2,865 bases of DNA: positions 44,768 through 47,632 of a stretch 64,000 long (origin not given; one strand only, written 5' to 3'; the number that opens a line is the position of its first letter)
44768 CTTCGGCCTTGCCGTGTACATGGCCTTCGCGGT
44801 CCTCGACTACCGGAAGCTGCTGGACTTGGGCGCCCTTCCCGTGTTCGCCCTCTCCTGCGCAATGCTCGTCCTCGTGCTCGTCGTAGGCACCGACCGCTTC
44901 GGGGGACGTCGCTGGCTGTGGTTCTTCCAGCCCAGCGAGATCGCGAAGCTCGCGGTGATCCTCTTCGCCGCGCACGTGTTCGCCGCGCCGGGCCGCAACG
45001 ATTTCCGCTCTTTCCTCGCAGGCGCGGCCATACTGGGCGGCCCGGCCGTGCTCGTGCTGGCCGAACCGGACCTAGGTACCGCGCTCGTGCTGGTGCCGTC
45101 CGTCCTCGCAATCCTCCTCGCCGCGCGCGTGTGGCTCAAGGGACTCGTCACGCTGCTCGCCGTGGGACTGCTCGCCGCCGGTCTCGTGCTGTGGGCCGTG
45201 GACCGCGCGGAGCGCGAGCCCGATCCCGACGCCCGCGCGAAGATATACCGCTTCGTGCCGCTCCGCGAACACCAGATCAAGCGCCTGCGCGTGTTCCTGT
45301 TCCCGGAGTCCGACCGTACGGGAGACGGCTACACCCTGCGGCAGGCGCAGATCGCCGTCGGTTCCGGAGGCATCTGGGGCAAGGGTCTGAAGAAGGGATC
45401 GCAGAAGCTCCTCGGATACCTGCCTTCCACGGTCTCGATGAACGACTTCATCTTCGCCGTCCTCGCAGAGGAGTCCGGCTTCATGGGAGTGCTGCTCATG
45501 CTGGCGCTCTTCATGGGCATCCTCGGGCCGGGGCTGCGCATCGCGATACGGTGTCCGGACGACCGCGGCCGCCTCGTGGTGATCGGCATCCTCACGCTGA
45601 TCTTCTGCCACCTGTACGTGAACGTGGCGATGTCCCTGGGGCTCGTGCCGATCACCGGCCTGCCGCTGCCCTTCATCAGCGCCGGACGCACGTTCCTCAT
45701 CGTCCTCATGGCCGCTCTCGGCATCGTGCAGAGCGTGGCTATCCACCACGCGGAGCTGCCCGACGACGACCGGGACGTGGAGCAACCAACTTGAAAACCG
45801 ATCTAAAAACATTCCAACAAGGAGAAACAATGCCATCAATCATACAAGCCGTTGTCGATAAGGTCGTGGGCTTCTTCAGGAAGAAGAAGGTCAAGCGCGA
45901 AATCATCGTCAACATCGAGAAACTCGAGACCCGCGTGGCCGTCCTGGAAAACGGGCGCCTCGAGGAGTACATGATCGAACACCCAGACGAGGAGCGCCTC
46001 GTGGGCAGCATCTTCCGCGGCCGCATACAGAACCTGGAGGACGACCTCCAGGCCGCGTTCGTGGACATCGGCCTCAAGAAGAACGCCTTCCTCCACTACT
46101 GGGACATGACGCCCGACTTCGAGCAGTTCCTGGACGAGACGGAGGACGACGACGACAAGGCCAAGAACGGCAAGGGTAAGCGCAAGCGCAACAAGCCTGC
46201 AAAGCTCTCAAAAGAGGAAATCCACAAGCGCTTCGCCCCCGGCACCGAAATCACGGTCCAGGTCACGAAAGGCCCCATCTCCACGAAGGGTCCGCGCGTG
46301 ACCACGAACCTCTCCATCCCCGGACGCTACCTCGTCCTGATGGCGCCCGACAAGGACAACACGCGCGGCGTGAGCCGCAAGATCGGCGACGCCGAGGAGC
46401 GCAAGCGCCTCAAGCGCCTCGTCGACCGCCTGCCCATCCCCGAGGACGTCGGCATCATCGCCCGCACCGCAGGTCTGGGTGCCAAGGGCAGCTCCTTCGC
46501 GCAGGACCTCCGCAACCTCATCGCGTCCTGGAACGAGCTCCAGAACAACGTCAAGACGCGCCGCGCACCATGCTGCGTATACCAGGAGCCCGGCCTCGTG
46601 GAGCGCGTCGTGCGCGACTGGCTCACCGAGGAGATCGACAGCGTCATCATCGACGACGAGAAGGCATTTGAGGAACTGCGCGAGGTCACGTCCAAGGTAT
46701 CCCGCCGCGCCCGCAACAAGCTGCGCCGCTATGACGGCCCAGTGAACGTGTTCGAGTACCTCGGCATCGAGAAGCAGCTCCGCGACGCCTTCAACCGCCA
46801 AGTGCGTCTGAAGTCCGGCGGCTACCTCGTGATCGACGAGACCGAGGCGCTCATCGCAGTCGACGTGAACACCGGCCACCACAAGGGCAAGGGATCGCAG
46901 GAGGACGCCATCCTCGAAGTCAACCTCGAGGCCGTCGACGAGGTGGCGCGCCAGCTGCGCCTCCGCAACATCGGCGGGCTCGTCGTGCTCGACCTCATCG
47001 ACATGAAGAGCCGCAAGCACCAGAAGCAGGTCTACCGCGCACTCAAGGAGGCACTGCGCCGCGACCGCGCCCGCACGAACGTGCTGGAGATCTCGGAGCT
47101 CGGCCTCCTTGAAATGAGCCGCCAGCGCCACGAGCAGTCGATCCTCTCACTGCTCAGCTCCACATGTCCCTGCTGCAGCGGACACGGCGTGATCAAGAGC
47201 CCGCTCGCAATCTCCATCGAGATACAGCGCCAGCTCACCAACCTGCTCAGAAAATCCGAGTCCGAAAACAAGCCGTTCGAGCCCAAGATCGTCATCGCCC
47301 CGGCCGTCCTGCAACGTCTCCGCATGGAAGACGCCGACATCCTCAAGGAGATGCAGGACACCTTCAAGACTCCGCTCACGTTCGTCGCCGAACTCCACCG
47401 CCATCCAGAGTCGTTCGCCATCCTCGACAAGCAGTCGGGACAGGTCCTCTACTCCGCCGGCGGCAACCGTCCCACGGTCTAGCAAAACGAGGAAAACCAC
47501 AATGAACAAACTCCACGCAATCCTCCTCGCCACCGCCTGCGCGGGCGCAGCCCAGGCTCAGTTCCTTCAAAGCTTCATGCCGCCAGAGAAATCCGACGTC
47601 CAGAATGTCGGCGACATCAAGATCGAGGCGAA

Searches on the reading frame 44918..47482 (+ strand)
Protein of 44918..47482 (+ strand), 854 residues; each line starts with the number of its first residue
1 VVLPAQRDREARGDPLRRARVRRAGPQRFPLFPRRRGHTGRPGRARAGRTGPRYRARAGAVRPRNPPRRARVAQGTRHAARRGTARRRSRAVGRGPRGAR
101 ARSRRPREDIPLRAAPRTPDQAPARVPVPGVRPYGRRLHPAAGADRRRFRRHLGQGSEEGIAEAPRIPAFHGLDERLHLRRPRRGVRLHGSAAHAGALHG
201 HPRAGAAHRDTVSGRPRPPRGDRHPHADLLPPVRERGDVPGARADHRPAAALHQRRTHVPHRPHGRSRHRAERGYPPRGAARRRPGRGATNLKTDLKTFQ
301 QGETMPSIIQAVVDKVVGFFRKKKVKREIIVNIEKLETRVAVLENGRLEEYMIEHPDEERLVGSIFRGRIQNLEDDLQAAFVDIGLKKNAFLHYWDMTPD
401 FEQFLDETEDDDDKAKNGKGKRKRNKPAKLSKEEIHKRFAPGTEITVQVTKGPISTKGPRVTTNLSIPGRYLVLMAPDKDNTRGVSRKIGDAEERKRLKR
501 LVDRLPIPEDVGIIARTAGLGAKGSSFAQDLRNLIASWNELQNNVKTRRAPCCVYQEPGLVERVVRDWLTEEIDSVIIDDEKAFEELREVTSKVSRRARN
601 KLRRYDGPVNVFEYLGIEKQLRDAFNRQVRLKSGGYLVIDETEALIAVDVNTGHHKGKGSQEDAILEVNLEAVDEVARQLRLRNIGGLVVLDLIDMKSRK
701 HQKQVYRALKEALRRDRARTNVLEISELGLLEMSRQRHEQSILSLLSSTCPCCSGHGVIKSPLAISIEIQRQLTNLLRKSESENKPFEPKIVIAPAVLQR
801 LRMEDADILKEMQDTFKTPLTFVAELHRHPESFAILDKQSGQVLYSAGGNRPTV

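Call 96: search_protein_families(library=pfam, proteins=[window:44918-47482:+], max_evalue=0.00001)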
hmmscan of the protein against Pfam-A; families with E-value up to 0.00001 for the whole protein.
window:44918-47482:+ (854 aa): 1 family
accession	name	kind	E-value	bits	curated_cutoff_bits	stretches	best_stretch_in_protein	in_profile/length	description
PF10150.14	RNase_E_G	-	2.6e-97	325.9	25.5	1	466-737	1-269/270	Ribonuclease E/G family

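Call 97: find_homologous_proteins(query=window:44918-47482:+, max_evalue=1e-50)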
Query window:44918-47482:+ (854 aa): 4362 proteins with E <= 1e-50 among 8000 candidates; the best 120 are listed.
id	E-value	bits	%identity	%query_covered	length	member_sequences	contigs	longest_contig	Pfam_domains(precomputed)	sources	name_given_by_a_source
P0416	0.0e+0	1193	98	64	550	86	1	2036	PF10150.15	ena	-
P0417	0.0e+0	1168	96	64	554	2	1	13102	PF10150.15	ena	-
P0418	0.0e+0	1140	93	64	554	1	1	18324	PF10150.15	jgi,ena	-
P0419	0.0e+0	1138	93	64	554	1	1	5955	PF10150.15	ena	-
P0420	0.0e+0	1137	93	64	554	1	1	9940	PF10150.15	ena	-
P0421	0.0e+0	1136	92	64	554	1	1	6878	PF10150.15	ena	-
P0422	0.0e+0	1086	92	64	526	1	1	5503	PF10150.15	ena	-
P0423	0.0e+0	1079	91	64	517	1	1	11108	PF10150.15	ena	-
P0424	0.0e+0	1058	85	64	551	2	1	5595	PF10150.15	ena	-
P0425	0.0e+0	1058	89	64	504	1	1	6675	PF10150.15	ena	-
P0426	0.0e+0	1048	86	64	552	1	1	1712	PF10150.15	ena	-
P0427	3.1e-287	973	79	64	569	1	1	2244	PF10150.15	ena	-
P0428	8.7e-283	959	77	64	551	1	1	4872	PF10150.15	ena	-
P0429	1.5e-282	958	76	64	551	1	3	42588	PF10150.15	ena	-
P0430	2.9e-282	957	76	64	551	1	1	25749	PF10150.15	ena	-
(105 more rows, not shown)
